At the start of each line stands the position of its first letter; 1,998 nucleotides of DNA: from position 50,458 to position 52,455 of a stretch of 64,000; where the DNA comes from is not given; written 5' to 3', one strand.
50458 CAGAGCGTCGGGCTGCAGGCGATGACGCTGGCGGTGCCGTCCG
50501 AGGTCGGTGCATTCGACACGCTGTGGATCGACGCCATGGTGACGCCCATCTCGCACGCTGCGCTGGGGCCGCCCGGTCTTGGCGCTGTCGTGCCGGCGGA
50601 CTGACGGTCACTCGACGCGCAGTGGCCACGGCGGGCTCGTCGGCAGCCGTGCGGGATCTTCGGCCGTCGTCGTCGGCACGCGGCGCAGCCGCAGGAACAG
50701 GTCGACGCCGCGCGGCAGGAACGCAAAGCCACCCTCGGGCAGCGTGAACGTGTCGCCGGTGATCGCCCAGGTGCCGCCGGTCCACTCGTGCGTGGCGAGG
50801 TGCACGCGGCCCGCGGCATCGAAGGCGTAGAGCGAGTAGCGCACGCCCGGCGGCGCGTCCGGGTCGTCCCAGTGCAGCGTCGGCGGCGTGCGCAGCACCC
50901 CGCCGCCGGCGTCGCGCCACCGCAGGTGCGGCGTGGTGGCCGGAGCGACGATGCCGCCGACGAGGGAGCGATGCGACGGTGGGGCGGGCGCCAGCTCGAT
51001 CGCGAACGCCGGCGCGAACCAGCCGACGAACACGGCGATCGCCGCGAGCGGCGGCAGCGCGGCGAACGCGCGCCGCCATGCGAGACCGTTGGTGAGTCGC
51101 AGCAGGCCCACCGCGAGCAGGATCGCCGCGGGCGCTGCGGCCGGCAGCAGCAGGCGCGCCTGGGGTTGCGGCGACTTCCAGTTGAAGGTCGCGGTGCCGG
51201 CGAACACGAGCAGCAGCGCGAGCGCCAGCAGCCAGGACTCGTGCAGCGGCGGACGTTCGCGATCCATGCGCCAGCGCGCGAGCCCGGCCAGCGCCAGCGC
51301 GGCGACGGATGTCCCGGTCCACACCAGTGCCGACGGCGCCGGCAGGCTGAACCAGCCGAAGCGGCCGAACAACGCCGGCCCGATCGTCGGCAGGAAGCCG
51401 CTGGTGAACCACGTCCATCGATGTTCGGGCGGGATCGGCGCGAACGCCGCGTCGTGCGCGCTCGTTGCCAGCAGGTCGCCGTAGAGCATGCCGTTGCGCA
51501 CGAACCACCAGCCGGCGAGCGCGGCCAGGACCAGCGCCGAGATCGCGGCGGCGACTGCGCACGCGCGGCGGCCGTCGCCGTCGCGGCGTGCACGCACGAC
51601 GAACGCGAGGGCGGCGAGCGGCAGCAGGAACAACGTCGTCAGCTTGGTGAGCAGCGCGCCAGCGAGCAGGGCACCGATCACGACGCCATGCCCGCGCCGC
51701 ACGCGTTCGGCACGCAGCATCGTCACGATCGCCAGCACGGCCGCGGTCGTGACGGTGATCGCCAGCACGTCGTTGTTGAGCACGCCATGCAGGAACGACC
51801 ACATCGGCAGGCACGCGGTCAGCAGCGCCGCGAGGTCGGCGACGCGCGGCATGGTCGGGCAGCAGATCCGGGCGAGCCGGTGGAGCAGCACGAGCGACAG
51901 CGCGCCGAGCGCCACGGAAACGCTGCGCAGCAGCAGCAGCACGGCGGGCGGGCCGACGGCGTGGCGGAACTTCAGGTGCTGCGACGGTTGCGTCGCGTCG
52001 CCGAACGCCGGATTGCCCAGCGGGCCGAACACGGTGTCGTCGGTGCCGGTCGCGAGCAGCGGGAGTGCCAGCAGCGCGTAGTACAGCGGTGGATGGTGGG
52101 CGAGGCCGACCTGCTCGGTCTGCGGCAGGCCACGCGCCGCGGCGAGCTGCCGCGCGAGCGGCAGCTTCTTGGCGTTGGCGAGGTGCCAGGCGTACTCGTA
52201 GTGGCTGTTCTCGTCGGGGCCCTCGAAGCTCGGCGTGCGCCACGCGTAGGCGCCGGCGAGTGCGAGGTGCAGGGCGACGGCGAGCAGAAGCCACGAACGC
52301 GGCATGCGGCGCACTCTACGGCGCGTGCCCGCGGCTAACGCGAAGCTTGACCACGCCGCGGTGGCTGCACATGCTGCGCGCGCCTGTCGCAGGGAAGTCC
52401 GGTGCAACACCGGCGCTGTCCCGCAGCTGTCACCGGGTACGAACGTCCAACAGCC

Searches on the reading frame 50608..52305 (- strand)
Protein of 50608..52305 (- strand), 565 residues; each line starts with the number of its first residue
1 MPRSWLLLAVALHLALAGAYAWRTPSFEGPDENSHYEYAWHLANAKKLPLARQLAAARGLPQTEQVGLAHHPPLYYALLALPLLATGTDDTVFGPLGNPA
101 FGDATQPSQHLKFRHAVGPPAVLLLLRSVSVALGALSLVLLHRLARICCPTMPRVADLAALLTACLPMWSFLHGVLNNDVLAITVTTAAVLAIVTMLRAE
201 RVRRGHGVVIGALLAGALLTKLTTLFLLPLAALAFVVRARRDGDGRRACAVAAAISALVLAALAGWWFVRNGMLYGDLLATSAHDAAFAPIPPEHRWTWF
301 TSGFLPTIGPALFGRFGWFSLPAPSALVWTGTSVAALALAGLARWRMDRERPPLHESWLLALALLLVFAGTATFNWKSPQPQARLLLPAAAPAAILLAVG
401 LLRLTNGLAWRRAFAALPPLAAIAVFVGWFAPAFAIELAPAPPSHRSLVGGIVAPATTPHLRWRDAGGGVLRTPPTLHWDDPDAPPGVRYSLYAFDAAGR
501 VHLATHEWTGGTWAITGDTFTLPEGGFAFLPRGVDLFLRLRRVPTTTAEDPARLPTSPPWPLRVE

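Call 27: search_protein_families(library=ncbifam, proteins=[window:50608-52305:-], max_evalue=0.1)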
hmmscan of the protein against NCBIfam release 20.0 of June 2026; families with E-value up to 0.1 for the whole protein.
window:50608-52305:- (565 aa): 0 families

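Call 28: search_protein_families(library=pfam, proteins=[window:50608-52305:-], max_evalue=0.1)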
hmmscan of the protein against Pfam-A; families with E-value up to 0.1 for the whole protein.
window:50608-52305:- (565 aa): 2 families
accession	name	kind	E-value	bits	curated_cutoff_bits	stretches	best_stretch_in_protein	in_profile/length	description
PF09913.15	DUF2142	-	1.2e-08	34.6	30.1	1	137-358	134-348/395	Predicted membrane protein (DUF2142)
PF13231.12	PMT_2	-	1.9e-07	31.9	26.1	1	126-266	24-159/160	Dolichyl-phosphate-mannose-protein mannosyltransferase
